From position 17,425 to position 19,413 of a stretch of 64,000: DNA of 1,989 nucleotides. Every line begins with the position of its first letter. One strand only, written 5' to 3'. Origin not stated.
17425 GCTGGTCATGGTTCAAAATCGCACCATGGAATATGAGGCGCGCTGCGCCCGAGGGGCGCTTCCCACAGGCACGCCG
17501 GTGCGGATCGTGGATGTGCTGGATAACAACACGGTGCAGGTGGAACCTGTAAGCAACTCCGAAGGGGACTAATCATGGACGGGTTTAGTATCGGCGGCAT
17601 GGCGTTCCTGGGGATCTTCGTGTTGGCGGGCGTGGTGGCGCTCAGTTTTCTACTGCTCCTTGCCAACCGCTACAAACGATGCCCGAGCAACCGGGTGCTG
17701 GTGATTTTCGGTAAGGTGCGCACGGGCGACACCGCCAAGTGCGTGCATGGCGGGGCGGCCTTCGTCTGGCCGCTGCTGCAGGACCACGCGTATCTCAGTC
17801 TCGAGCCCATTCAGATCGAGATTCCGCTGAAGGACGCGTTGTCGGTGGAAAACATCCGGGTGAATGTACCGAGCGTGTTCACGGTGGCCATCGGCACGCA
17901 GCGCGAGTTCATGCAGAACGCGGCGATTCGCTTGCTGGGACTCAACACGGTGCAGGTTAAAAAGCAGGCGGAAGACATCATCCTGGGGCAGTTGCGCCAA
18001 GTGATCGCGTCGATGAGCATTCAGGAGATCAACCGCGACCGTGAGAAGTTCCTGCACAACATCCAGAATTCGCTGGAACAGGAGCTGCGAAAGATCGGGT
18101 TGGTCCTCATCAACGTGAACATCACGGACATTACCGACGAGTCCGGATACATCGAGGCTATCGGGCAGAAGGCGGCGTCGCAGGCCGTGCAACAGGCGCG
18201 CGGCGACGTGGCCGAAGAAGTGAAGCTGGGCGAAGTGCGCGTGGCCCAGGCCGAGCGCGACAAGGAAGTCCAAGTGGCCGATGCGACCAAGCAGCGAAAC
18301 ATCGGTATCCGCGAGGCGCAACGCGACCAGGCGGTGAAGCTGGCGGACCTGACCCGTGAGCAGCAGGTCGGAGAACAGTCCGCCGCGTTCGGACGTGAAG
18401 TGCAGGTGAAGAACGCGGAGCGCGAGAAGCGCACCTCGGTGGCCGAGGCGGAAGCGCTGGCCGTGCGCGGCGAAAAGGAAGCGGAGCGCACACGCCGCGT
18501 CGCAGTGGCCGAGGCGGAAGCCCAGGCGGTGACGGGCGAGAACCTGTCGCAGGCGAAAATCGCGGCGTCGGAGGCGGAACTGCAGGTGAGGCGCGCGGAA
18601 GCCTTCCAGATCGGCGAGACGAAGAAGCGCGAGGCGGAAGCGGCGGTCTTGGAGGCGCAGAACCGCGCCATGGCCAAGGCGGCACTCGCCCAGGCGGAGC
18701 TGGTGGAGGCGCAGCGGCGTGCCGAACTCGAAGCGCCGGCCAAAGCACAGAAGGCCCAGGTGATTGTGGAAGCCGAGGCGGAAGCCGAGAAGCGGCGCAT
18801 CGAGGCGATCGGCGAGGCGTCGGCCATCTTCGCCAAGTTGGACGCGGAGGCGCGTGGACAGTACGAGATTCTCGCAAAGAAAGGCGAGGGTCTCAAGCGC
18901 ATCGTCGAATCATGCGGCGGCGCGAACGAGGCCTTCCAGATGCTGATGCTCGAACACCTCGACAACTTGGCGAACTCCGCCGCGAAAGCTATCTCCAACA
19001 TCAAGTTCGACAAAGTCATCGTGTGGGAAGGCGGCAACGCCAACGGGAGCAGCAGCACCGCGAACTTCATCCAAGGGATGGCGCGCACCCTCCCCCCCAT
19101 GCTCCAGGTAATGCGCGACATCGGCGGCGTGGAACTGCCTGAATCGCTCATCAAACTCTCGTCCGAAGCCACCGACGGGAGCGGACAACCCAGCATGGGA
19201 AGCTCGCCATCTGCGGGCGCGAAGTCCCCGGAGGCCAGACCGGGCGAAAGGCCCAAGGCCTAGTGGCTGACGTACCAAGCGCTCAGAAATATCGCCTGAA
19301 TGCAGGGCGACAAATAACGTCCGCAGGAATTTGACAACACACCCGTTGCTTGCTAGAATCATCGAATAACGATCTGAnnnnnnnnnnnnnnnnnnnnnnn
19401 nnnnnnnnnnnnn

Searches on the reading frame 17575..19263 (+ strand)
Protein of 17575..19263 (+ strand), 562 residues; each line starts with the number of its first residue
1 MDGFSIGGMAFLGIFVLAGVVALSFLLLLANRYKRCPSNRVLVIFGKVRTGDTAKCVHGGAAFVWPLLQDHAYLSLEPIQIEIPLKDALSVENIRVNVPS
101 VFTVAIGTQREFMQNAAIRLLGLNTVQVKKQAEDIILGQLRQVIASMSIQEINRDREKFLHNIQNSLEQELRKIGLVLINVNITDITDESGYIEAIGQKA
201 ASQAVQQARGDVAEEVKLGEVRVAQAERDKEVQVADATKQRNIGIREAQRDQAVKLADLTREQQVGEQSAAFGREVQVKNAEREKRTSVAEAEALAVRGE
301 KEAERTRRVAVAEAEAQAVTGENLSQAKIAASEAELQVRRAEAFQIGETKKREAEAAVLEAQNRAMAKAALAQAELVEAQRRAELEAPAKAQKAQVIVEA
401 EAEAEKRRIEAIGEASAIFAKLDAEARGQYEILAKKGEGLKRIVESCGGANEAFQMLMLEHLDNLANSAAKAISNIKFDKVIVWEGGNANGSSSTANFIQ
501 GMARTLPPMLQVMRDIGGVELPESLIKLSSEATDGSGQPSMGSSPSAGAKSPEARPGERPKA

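Call 17: search_protein_families(library=pfam, max_evalue=0.001, proteins=[window:17575-19263:+])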
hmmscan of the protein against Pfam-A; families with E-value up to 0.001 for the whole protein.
window:17575-19263:+ (562 aa): 1 family
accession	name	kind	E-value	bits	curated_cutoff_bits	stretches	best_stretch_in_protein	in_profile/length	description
PF01145.31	Band_7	-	1.9e-27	96.9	23.6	1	37-215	4-174/176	SPFH domain / Band 7 family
